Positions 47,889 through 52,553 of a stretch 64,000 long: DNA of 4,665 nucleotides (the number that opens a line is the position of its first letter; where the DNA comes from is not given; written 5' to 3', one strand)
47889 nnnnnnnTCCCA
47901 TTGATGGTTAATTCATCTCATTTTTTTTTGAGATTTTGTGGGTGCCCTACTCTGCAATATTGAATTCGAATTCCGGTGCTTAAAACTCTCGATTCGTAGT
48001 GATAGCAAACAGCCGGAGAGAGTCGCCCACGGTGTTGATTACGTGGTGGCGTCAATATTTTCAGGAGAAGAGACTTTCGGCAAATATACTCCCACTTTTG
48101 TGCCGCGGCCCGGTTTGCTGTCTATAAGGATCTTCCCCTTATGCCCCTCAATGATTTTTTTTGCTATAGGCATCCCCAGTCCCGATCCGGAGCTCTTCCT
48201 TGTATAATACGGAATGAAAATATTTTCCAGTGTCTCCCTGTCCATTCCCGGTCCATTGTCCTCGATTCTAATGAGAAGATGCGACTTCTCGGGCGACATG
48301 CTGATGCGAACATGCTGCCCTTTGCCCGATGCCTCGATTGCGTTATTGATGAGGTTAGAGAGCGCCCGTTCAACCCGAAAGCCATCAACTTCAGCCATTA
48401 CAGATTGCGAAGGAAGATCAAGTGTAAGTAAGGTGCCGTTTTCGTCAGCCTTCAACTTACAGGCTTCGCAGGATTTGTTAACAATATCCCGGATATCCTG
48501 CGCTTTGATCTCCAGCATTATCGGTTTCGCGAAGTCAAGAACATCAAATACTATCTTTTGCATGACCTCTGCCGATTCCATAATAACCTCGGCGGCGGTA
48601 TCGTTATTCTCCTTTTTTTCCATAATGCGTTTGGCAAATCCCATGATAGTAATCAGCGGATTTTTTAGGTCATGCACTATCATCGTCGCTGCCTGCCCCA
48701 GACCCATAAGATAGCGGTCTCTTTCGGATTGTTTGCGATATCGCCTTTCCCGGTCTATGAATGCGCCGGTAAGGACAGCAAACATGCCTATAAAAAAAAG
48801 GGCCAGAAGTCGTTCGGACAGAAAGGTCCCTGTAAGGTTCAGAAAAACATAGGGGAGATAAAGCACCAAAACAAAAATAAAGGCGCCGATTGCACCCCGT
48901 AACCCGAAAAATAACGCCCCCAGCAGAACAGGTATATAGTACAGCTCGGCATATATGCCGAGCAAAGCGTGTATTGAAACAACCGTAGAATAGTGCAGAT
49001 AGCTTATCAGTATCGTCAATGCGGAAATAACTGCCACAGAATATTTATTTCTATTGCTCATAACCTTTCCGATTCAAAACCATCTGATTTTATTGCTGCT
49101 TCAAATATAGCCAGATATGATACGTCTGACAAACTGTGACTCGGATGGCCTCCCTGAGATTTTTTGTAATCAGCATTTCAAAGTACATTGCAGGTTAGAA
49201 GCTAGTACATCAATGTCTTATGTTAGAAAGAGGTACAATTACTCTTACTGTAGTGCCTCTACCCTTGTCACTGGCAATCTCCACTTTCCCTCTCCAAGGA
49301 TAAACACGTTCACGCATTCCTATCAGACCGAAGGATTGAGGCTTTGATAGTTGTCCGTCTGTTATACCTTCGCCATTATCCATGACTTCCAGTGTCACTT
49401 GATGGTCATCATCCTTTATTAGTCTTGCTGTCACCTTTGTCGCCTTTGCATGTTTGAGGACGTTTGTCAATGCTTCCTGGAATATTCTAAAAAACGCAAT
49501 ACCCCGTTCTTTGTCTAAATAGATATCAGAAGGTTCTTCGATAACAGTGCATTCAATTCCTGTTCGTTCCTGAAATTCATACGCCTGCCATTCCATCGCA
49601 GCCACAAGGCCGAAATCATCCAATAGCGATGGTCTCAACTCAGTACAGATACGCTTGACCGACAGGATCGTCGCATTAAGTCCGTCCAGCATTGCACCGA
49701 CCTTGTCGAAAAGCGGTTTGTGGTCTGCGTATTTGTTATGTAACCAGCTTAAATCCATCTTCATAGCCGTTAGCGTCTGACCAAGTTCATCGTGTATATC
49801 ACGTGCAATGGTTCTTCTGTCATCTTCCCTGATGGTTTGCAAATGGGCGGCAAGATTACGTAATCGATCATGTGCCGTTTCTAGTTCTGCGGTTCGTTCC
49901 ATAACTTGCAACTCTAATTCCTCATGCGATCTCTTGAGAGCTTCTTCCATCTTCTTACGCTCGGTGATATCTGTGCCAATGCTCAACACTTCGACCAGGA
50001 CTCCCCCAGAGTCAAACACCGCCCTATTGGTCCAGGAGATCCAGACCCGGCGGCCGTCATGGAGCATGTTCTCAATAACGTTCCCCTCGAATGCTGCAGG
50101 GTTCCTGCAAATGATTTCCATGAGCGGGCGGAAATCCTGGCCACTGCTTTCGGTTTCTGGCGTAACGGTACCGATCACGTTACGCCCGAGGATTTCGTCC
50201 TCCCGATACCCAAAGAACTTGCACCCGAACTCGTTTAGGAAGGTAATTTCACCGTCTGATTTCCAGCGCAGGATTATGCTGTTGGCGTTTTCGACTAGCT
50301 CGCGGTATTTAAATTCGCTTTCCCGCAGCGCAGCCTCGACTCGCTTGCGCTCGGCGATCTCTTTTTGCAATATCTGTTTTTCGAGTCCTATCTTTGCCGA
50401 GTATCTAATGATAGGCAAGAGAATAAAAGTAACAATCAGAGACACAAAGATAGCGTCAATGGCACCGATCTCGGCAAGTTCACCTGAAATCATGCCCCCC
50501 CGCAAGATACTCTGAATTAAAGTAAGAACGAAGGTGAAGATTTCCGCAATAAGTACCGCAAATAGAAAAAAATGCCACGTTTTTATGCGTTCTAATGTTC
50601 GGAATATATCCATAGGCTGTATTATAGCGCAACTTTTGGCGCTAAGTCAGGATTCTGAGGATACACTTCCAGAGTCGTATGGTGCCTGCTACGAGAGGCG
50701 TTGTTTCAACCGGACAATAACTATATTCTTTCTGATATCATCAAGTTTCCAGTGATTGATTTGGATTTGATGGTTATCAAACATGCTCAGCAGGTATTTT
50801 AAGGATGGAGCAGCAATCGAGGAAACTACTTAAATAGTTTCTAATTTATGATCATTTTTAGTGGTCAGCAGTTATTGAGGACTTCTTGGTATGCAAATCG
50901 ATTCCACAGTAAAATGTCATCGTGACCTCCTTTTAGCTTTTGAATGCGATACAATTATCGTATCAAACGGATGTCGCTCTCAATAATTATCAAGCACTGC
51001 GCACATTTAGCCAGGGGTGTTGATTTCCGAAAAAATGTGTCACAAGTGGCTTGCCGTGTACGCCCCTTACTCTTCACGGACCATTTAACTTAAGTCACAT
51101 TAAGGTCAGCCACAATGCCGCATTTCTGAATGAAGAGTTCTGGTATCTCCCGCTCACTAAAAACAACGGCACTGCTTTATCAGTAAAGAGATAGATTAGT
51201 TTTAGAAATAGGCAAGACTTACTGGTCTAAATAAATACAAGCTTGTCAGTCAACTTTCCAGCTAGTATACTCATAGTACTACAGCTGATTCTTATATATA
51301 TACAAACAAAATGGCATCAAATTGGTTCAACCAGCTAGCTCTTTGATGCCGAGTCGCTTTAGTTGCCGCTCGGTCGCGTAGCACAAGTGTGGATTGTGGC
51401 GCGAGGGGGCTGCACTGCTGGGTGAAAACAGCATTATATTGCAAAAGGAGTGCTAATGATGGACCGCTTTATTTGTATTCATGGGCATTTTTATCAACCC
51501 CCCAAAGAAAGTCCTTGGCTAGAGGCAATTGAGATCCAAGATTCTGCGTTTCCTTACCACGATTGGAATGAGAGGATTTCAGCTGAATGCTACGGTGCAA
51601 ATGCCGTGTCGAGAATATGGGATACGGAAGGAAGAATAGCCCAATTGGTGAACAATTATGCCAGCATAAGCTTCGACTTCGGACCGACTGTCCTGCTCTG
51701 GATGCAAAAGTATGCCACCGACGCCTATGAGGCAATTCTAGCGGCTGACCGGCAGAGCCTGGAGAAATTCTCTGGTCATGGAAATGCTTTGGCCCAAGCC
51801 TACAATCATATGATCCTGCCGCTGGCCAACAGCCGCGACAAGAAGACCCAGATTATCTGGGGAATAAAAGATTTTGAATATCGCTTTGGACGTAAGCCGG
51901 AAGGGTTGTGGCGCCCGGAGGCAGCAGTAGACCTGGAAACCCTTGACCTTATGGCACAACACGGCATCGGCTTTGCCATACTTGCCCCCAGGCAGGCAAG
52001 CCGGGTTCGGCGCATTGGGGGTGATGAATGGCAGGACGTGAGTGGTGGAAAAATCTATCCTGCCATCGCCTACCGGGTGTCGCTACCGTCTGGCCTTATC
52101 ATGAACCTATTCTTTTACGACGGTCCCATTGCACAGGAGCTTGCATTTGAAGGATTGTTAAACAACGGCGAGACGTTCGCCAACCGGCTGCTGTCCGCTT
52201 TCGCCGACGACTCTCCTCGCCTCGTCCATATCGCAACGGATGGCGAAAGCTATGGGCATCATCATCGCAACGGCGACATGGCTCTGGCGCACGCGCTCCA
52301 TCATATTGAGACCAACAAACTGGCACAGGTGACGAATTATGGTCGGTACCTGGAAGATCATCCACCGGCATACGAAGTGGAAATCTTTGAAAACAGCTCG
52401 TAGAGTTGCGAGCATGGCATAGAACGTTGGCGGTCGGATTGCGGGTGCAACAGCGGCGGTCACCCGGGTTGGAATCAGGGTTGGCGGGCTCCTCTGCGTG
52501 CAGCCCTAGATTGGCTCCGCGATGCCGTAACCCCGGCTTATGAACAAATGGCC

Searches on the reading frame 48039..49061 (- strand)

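Call 59: search_protein_families(library=ncbifam, max_evalue=0.00001, proteins=[window:48039-49061:-])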
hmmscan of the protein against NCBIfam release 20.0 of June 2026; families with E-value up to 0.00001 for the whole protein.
window:48039-49061:- (340 aa): 82 families (the best 25 are shown)
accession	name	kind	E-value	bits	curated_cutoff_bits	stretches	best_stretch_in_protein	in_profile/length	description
NF008468.0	PRK11360.1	equivalog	1.5e-46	159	646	1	100-331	375-610/616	two-component system sensor histidine kinase AtoS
NF007688.0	PRK10364.1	equivalog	6.4e-42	143.9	479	1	91-330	206-452/460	two-component system sensor histidine kinase ZraS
NF046044.1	PnpS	equivalog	2.1e-32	112.6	400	1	129-328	178-390/390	two-component system histidine kinase PnpS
NF053867.1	SprKinKinDBac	equivalog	1.4e-29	102.9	775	1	93-330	258-498/500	sporulation kinase KinD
NF010411.0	PRK13837.1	equivalog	9.8e-29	99.9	647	1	114-333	443-679/828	two-component system VirA-like sensor kinase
NF040691.1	MtrAB_MtrB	equivalog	1.1e-28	100.5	450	1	128-332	278-495/507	MtrAB system histidine kinase MtrB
NF033092.0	HK_WalK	equivalog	2e-28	99.3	725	1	128-328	379-593/594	cell wall metabolism sensor histidine kinase WalK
NF007004.0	PRK09467.1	equivalog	5.6e-28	97.9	415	1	110-329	226-436/440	two-component system sensor histidine kinase EnvZ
TIGR02966.1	phoR_proteo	equivalog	1.3e-27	96.8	334.2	1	128-323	121-329/333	phosphate regulon sensor histidine kinase PhoR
TIGR02956.1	TMAO_torS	equivalog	2.5e-25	88.8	676.5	1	125-328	469-681/967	TMAO reductase system sensor histidine kinase/response regulator TorS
TIGR02916.1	PEP_his_kin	equivalog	8.3e-25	87.4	300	1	118-328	472-679/679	XrtA/PEP-CTERM system histidine kinase PrsK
NF007007.0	PRK09470.1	equivalog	1.1e-23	83.9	486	1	128-329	252-459/463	envelope stress sensor histidine kinase CpxA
NF008312.0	PRK11100.1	equivalog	6.5e-23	81.3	356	1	127-329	262-474/477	two-component system sensor histidine kinase CreC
NF041947.1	LuxQ_Vibrio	equivalog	5e-22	77.6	1200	1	128-329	479-696/843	quorum-sensing autoinducer 2 sensor kinase/phosphatase LuxQ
NF008302.0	PRK11091.1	equivalog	9.6e-22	77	838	1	124-328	286-504/779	aerobic respiration two-component sensor histidine kinase ArcB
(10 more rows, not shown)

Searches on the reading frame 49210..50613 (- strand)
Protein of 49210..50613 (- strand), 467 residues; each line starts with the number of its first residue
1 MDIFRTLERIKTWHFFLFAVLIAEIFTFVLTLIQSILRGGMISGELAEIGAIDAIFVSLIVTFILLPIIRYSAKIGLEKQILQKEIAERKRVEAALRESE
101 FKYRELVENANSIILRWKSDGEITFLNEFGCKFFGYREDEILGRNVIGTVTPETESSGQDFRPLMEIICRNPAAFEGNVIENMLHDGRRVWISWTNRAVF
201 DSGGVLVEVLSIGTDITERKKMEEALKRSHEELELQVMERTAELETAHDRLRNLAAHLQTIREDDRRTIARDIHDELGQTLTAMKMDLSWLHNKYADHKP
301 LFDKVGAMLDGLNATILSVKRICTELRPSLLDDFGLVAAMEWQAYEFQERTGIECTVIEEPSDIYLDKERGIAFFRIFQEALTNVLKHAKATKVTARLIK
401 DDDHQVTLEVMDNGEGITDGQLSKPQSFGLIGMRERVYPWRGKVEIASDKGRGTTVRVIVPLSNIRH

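Call 59: search_protein_families(library=ncbifam, max_evalue=0.00001, proteins=[window:49210-50613:-])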
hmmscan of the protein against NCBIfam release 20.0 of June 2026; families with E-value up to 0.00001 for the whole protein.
window:49210-50613:- (467 aa): 17 families
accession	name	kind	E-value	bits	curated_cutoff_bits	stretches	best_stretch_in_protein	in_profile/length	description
NF052443.1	SensHisKinMctS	equivalog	5.2e-43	147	700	1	243-464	228-450/457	two-component system sensor histidine kinase MctS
NF008649.0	PRK11644.1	equivalog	1.8e-38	132.6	408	1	242-462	280-496/499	signal transduction histidine-protein kinase/phosphatase UhpB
NF008184.0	PRK10935.1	equivalog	1.2e-30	106.7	553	1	264-463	362-560/565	nitrate/nitrite two-component system sensor histidine kinase NarQ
NF007896.0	PRK10600.1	equivalog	1.3e-30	106.7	578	1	259-459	384-582/598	nitrate/nitrite two-component system sensor histidine kinase NarX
NF052531.1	Strep_LiaS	equivalog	5.5e-27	94.9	450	1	223-462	93-327/328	envelope stress sensor histidine kinase LiaS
TIGR00229.1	sensory_box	domain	2.4e-18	66.5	22.9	1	97-226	1-126/126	PAS domain S-box protein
NF047874.1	MASE3_PAS_HK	subfamily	5.6e-16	58.5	560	1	14-240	178-393/655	MASE3 domain-containing sensor histidine kinase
NF053781.1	cdiGMPphdstlr2612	equivalog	9.5e-16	56.6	1600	1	103-242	155-297/1268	Tlr1612 family c-di-GMP phosphodiesterase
NF047322.1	HK_morpho_MacS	equivalog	1.9e-13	50.4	300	1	356-461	258-367/367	MacS family sensor histidine kinase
NF047786.1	his_kin_MadS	equivalog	7.1e-12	45.1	500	1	219-416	187-379/434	MadS family sensor histidine kinase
NF041831.1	NO_HK_NahK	exception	3.5e-11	41.8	1500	1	85-422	305-654/854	hybrid sensor histidine kinase/response regulator NahK/ErcS'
NF008468.0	PRK11360.1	equivalog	5.7e-09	34.9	646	0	95-229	262-390/616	two-component system sensor histidine kinase AtoS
NF010076.0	PRK13557.1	subfamily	8.7e-08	31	631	0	118-230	50-158/540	histidine kinase famiy protein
NF041777.1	sens_FixL_Rhizob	equivalog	1e-07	31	850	0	85-157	107-178/485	sensor protein FixL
NF008302.0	PRK11091.1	equivalog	1.8e-07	29.8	838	0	81-232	135-282/779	aerobic respiration two-component sensor histidine kinase ArcB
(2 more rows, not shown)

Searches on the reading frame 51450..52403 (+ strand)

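Call 73: search_protein_families(library=ncbifam, max_evalue=0.00001, proteins=[window:51450-52403:+])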
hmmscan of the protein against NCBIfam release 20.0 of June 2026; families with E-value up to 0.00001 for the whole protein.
window:51450-52403:+ (317 aa): 1 family
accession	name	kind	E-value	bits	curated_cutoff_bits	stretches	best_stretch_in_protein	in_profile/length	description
NF041133.1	branch_enz_Thcocales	equivalog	5e-06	25.3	1000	0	109-160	134-186/553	1,4-alpha-glucan branching protein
